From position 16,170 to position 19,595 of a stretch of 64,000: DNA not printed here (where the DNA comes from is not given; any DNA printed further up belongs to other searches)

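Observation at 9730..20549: Type III R-M embedded in a five-gene, translationally coupled RmuC-SNF2-OLD-Mod-Res operon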

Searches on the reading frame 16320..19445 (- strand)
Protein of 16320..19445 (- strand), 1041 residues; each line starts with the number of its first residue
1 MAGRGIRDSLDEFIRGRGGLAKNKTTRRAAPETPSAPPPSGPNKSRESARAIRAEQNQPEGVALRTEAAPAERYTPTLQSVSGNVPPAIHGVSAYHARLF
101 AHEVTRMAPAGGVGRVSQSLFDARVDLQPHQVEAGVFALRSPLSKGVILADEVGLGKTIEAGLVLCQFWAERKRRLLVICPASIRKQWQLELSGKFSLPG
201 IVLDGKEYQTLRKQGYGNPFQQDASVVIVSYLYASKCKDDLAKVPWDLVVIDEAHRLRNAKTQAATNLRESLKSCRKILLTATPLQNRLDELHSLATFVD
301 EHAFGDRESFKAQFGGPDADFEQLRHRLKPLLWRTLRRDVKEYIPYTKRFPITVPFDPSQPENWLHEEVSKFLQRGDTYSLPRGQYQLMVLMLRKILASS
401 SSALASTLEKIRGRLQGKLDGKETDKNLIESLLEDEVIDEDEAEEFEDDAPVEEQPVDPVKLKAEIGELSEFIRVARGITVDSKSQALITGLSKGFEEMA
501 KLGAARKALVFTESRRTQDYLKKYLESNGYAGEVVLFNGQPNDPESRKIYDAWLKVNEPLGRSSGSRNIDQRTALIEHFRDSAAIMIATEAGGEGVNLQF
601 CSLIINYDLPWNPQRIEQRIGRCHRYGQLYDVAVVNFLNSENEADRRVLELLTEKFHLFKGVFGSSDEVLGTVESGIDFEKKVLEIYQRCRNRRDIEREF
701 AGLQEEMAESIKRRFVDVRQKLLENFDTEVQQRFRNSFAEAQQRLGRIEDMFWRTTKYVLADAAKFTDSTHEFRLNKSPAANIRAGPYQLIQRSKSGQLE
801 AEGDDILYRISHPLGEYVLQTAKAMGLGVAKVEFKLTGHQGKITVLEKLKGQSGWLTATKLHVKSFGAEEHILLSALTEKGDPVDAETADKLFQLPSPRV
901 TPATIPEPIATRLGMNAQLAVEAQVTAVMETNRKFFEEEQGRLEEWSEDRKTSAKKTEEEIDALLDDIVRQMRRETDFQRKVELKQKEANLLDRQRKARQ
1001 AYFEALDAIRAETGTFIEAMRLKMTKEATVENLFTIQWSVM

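Call 3: search_protein_families(library=pfam, proteins=[window:16320-19445:-])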
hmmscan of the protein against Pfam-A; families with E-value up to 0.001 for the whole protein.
window:16320-19445:- (1041 aa): 5 families
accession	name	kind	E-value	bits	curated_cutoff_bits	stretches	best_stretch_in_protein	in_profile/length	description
PF00176.29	SNF2-rel_dom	-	3.7e-43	148.1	24.9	1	144-379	17-259/290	SNF2-related domain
PF00271.37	Helicase_C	-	7.2e-19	68.5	23.5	1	557-627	39-110/110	Helicase conserved C-terminal domain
PF04851.21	ResIII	-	2.1e-10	41.2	22.5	1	141-284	20-162/164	Type III restriction enzyme, res subunit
PF00270.35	DEAD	-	2.2e-07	31.2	26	1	145-286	15-162/167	DEAD/DEAH box helicase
PF18766.7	SWI2_SNF2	-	0.00092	19.4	26.7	0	248-288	121-159/221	SWI2/SNF2 ATPase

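Call 4: search_protein_families(library=padloc, proteins=[window:16320-19445:-])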
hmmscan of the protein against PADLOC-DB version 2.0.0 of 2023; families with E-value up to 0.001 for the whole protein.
window:16320-19445:- (1041 aa): 46 families (the best 25 are shown)
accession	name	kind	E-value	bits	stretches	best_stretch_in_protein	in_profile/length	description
PDLC02619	DrmD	-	1.9e-205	682.7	2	119-749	25-656/872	DrmD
PDLC02500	BrxHI|BrxHII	-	2e-71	239.7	2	128-547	92-520/933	BrxHI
PDLC02621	DrmD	-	1.2e-65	220.3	1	115-713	110-717/1040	DrmD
PDLC02623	DrmD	-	5.3e-56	188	3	572-674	567-671/1040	DrmD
PDLC00659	HmaA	-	4.8e-53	178.3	1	123-672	101-656/1176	SNF2 helicase / DEAD-box helicase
PDLC02504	BrxHI|BrxHII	-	1.2e-52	177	1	119-748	102-700/971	BrxHII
PDLC02620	DrmD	-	3.9e-50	168.8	2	125-530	98-509/1060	DrmD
PDLC02572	DrmA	-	8.5e-42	141.1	2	117-535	109-549/1043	DrmA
PDLC02843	DpdE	-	1e-41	140.9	2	118-313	150-328/1091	DpdE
PDLC02634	DrmD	-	7.2e-39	131.3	1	122-641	87-598/900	DrmD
PDLC02632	DrmD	-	1.7e-38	130.5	1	118-634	115-632/662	DrmD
PDLC02844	DpdE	-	2.4e-37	126.4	2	118-309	145-330/1074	DpdE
PDLC00633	ZorD1|ZorD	-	2.2e-34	116.7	2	121-361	440-684/908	"SWI2/SNF2 helicase, Mrr-like nuclease"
PDLC02840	DpdE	-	7.1e-34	115.3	2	119-301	152-319/1091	DpdE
PDLC02846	DpdE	-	4.2e-32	109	2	118-286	154-324/1034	DpdE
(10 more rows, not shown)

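Call 21: find_homologous_proteins(query=window:16320-19445:-, max_evalue=1e-30)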
Query window:16320-19445:- (1041 aa): 8000 proteins with E <= 1e-30 among 8000 candidates; the best 120 are listed.
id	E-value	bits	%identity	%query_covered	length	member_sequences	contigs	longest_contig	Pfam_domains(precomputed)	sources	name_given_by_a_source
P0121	0.0e+0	2335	100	100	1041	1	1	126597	PF00270.36,PF00176.30,PF00271.38,PF04851.22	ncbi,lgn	-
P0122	0.0e+0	1451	63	99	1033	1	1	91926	PF00270.36,PF00176.30,PF00271.38,PF04851.22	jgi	jgi:hypothetical protein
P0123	0.0e+0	1284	58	97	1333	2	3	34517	PF00270.36,PF00176.30,PF00271.38,PF04851.22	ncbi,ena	-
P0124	0.0e+0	1283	59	97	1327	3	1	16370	PF00270.36,PF00176.30,PF00271.38,PF04851.22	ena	-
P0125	0.0e+0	1270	57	99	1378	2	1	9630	PF00270.36,PF00176.30,PF00271.38,PF04851.22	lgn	-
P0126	0.0e+0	1264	55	99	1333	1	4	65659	PF00270.36,PF00176.30,PF00271.38,PF04851.22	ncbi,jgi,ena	jgi:superfamily II DNA or RNA helicase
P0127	0.0e+0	1256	55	99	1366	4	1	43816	PF00270.36,PF00176.30,PF00271.38,PF04851.22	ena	-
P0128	0.0e+0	1255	57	96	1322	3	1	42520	PF00270.36,PF00176.30,PF00271.38,PF04851.22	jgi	jgi:superfamily II DNA or RNA helicase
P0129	0.0e+0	1255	57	97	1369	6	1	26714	PF00270.36,PF00176.30,PF00271.38,PF04851.22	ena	-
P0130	0.0e+0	1255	59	93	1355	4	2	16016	PF00270.36,PF00176.30,PF00271.38,PF04851.22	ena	-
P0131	0.0e+0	1254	59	92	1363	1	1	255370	PF00270.36,PF00176.30,PF00271.38,PF04851.22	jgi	jgi:SNF2 family DNA or RNA helicase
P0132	0.0e+0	1250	58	97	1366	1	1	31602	PF00270.36,PF00176.30,PF00271.38,PF04851.22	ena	-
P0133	0.0e+0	1246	56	97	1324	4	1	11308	PF00270.36,PF00176.30,PF00271.38,PF04851.22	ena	-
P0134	0.0e+0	1233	59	90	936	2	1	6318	PF00270.36,PF00176.30,PF00271.38,PF04851.22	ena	-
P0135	0.0e+0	1206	55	97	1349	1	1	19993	PF00270.36,PF00176.30,PF00271.38,PF04851.22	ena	-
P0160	0.0e+0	1015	51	91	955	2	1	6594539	PF00270.36,PF00176.30,PF00271.38,PF04851.22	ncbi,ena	-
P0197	2.4e-297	1007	50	92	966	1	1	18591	PF00270.36,PF00176.30,PF00271.38,PF04851.22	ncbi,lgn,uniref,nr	ncbi:SNF2-related protein [Burkholderia multivorans]|uniref:SNF2-related protein n=1 Tax=Burkholderi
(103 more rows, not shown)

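Call 22: find_encoding_contigs(protein=P0122, flank=10000, max_places=1)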
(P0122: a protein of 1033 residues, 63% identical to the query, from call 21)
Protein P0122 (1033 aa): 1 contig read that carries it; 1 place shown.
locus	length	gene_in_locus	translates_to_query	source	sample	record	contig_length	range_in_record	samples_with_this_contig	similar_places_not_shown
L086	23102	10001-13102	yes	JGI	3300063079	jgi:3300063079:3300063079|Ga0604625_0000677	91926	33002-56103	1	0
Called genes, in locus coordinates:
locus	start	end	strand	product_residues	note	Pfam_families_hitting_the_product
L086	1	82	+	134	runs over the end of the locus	-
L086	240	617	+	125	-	-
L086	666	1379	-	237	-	-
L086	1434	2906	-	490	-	-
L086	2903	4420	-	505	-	-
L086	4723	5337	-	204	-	PF19810:HFX_2341_N (weak)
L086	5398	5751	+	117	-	-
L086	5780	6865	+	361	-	PF02646:RmuC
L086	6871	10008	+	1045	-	PF00580:UvrD-helicase, PF13245:AAA_19, PF13604:AAA_30 (faint), PF13361:UvrD_C, PF13538:UvrD_C_2 (faint), PF12705:PDDEXK_1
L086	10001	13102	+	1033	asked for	PF00176:SNF2-rel_dom, PF00270:DEAD, PF04851:ResIII, PF00271:Helicase_C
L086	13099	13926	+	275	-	-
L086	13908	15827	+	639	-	PF01555:N6_N4_Mtase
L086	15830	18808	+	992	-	PF04851:ResIII, PF00270:DEAD (weak), PF19778:RE_endonuc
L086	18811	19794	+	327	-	PF14088:DUF4268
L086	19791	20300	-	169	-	-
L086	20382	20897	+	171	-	-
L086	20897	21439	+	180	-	-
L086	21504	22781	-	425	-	-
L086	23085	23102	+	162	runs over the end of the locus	PF01638:HxlR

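Call 23: find_encoding_contigs(protein=P0126, flank=10000, max_places=1)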
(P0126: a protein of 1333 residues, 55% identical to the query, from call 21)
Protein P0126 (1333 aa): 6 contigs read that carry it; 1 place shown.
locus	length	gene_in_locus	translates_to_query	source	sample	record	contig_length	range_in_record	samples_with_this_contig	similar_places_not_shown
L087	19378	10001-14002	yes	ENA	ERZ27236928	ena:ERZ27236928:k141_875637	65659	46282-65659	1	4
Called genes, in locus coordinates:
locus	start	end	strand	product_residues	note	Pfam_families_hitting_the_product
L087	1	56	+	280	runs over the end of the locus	PF02796:HTH_7 (faint), PF00392:GntR (faint)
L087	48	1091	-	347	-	-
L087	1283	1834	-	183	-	-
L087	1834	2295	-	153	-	-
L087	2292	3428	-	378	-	-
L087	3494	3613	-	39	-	-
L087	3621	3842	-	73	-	-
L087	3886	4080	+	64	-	-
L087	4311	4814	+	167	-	-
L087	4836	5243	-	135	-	-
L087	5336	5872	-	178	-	-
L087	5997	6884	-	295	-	-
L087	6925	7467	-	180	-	PF12705:PDDEXK_1 (weak)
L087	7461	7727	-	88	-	-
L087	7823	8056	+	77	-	-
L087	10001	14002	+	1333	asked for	PF00176:SNF2-rel_dom, PF00270:DEAD (weak), PF04851:ResIII, PF00271:Helicase_C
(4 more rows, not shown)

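Call 24: find_encoding_contigs(protein=P0160, flank=10000, max_places=1)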
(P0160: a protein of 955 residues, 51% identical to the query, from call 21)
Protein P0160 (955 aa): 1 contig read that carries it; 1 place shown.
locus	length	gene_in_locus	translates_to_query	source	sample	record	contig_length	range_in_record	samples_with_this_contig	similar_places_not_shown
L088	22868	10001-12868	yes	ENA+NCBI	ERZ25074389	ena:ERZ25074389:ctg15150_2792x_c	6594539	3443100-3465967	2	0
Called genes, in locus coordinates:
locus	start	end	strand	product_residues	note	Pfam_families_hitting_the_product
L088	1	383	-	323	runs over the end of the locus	PF06067:DUF932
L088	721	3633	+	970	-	PF02463:SMC_N (faint), PF13304:AAA_21 (faint), PF13476:AAA_23 (weak)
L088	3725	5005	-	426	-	PF16289:PIN_12, PF18476:PIN_8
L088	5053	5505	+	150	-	PF05119:Terminase_4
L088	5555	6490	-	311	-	PF02899:Phage_int_SAM_1, PF00589:Phage_integrase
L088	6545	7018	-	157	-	-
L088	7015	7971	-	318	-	PF05496:RuvB_N, PF20030:bpMoxR (weak), PF00004:AAA, PF07728:AAA_5, PF17864:AAA_lid_4, PF05491:WHD_RuvB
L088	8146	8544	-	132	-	-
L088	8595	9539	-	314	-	PF08378:NERD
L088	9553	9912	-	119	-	PF12844:HTH_19, PF13560:HTH_31, PF01381:HTH_3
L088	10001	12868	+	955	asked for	PF00176:SNF2-rel_dom, PF00270:DEAD, PF04851:ResIII (weak), PF00271:Helicase_C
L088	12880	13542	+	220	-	PF18735:HEPN_RiboL-PSP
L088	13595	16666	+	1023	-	PF01555:N6_N4_Mtase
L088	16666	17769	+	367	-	PF02463:SMC_N (weak), PF11398:DUF2813 (faint), PF13175:AAA_15 (weak), PF13304:AAA_21, PF13175:AAA_15 (weak)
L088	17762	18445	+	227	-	PF14103:DUF4276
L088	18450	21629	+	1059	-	PF04851:ResIII, PF00270:DEAD (faint), PF18766:SWI2_SNF2 (weak)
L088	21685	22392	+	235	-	-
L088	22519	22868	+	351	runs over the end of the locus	-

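Call 25: find_encoding_contigs(protein=P0197, flank=10000, max_places=1)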
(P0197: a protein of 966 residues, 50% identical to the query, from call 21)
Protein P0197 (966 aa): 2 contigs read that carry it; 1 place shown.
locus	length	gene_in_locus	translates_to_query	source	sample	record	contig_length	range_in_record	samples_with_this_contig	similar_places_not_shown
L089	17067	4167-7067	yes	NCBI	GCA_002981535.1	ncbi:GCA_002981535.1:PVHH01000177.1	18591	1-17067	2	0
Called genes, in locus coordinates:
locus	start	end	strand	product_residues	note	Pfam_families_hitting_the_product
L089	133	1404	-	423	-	PF25919:BSH_CusB (faint), PF25954:Beta-barrel_RND_2 (faint), PF25917:BSH_RND, PF25973:BSH_CzcB, PF25876:HH_MFP_RND, PF25944:Beta-barrel_RND (weak), PF25967:RND-MFP_C, PF25989:YknX_C (weak)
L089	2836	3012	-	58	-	-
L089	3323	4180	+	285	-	PF26109:WHD_BrxR, PF13280:WYL, PF26107:BrxR_CTD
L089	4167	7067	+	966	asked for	PF00176:SNF2-rel_dom, PF00270:DEAD, PF04851:ResIII, PF00271:Helicase_C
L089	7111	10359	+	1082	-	PF01555:N6_N4_Mtase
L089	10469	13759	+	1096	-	PF04851:ResIII, PF00270:DEAD (faint)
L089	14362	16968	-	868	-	PF13304:AAA_21 (faint), PF02463:SMC_N (weak), PF13166:AAA_13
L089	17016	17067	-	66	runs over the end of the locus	-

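Call 35: find_related_loci(query=A2, collection=metagenome_contigs, flank=10000)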
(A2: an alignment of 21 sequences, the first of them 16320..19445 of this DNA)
Query A2 (1041 aa) in metagenome_contigs; peptide patterns used: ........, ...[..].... (x = any residue, [..] = any of these).
600 stretches matched a pattern (row limit reached: there are more); 546 encode a relative of the query (tblastn E <= 1e-3); the best 80 are kept; 80 distinct loci.
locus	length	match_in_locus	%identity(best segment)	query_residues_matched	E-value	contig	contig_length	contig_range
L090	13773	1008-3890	50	92-1041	0e+0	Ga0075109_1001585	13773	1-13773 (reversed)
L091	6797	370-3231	51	93-1040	0e+0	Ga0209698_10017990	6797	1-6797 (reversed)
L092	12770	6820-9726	49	84-1040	0e+0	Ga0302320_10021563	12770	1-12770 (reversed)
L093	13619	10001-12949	49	70-1041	0e+0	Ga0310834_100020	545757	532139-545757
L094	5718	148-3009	49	93-1041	0e+0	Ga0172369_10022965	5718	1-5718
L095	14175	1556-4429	48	92-1041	0e+0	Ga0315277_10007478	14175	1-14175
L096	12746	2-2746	50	138-1041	0e+0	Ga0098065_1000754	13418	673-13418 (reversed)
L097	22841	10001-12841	47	92-1041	0e+0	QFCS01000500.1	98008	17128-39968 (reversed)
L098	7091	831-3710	49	92-1041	0e+0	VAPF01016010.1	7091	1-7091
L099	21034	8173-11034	46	92-1040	0e+0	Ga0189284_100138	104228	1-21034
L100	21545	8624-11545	46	92-1041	0e+0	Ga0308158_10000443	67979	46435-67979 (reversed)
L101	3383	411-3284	47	92-1040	0e+0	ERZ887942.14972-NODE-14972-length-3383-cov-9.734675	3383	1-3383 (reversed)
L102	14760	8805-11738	47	88-1040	0e+0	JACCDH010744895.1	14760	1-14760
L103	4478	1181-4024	47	92-1040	0e+0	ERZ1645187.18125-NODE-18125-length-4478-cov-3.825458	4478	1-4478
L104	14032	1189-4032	46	92-1040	0e+0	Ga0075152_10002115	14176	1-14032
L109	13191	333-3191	44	93-1040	0e+0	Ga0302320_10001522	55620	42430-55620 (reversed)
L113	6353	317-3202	43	92-1040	0e+0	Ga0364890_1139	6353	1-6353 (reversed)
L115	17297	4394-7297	44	81-1040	0e+0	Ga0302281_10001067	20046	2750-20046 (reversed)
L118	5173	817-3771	42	86-1041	0e+0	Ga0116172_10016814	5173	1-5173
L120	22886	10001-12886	42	92-1041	0e+0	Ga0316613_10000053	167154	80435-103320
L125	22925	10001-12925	44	91-1040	0e+0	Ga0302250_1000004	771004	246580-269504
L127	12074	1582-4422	44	92-1034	0e+0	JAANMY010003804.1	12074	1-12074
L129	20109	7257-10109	42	90-1041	0e+0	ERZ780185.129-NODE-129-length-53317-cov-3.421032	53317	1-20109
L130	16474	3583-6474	42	89-1040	0e+0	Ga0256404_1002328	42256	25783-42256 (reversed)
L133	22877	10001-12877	43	93-1040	0e+0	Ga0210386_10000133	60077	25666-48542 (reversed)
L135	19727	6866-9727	44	92-1038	0e+0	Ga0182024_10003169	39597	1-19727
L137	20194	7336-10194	43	89-1040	0e+0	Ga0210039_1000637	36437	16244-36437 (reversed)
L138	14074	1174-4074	43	90-1041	0e+0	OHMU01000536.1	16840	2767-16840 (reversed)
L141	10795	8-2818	44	115-1040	0e+0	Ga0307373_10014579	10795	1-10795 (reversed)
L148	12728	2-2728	44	129-1040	0e+0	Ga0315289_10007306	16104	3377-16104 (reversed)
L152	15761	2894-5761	42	92-1040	0e+0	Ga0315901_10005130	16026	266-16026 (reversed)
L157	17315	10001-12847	41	92-1041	0e+0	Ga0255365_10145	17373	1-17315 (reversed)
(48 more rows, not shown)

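Call 40: search_protein_families(library=pfam, proteins=[L109:5744-7498:+, L148:2719-4209:+, L109:3370-5757:+, L115:7877-9160:+, L115:10221-11990:+, L120:16182-16892:+, L120:16879-17376:+, L130:8949-10187:+, L130:10189-10830:+], max_evalue=0.001)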
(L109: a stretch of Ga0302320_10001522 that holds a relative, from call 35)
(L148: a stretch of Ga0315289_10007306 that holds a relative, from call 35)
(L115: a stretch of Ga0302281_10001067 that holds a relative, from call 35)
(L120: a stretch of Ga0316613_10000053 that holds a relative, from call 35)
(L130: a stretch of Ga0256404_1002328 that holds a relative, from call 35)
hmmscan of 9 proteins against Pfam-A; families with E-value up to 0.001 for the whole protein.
L109:5744-7498:+ (584 aa): 1 family
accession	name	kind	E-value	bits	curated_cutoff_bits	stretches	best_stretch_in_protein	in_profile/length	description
PF10592.14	AIPR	-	6.7e-34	118.4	25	1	242-499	1-274/308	AIPR protein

L148:2719-4209:+ (496 aa): 3 families
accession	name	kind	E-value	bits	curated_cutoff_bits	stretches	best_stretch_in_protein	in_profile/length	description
PF13749.12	HATPase_c_4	-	1.9e-22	79.5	26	1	308-394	1-88/89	Putative ATP-dependent DNA helicase recG C-terminal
PF21247.3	Fic-like_C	-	1.7e-18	66.7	27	1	420-482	2-64/64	Filamentation induced by cAMP protein Fic-like, C-terminal domain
PF04326.19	SLFN_AlbA_2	-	2.5e-18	67.1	25.3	1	24-135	1-117/118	Schlafen, AlbA_2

L109:3370-5757:+ (795 aa): 6 families
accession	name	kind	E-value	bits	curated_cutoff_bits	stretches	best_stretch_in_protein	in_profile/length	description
PF02463.25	SMC_N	-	2.7e-11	43.8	40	1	5-61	2-58/220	RecF/RecN/SMC N terminal domain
PF13304.12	AAA_21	-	4.8e-10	40.4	27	0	519-575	239-298/304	AAA domain, putative AbiEii toxin, Type IV TA system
PF13476.12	AAA_23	-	5.1e-10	40.8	27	1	7-65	1-56/201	AAA domain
PF13175.12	AAA_15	-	5.1e-09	36.7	32.1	1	4-55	2-50/374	AAA ATPase domain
PF13166.12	AAA_13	-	1.7e-06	27.5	36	0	521-575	509-569/713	AAA domain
PF13555.12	AAA_29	-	1.1e-05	25.6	27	1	15-51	11-45/61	P-loop containing region of AAA domain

L115:7877-9160:+ (427 aa): 1 family
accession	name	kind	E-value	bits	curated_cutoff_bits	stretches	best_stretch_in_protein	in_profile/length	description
PF09903.14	DUF2130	-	1e-76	258.1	26.7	1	169-414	2-253/255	Uncharacterized protein conserved in bacteria (DUF2130)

L115:10221-11990:+ (589 aa): 3 families
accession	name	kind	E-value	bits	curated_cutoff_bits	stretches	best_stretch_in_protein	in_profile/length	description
PF01935.23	DUF87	-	2.6e-25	90.3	23.2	1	151-411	3-218/220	Helicase HerA, central domain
PF05872.18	HerA_C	-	3.9e-08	32.8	22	1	429-530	260-361/502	Helicase HerA-like C-terminal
PF01580.24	FtsK_SpoIIIE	-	3.2e-06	27.2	24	0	172-205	40-73/221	FtsK/SpoIIIE family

L120:16182-16892:+ (236 aa): 1 family
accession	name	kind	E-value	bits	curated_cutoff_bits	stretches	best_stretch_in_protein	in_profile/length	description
PF12686.12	DUF3800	-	7.5e-11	43.4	21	1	6-187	1-148/149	Protein of unknown function (DUF3800)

L120:16879-17376:+ (165 aa): 0 families

L130:8949-10187:+ (412 aa): 5 families
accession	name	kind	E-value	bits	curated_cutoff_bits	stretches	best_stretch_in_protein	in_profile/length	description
PF13304.12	AAA_21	-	1.3e-23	85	27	1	186-311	205-304/304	AAA domain, putative AbiEii toxin, Type IV TA system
PF13175.12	AAA_15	-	8.9e-14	52.3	32.1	1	64-309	143-373/374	AAA ATPase domain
PF02463.25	SMC_N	-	1.1e-08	35.3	40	1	28-313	24-205/220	RecF/RecN/SMC N terminal domain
PF00437.27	T2SSE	-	0.00058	19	24.9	1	26-90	140-200/370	Type II/IV secretion system protein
PF07724.20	AAA_2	-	0.00073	20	27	0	248-291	45-99/166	AAA domain (Cdc48 subfamily)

L130:10189-10830:+ (213 aa): 0 families
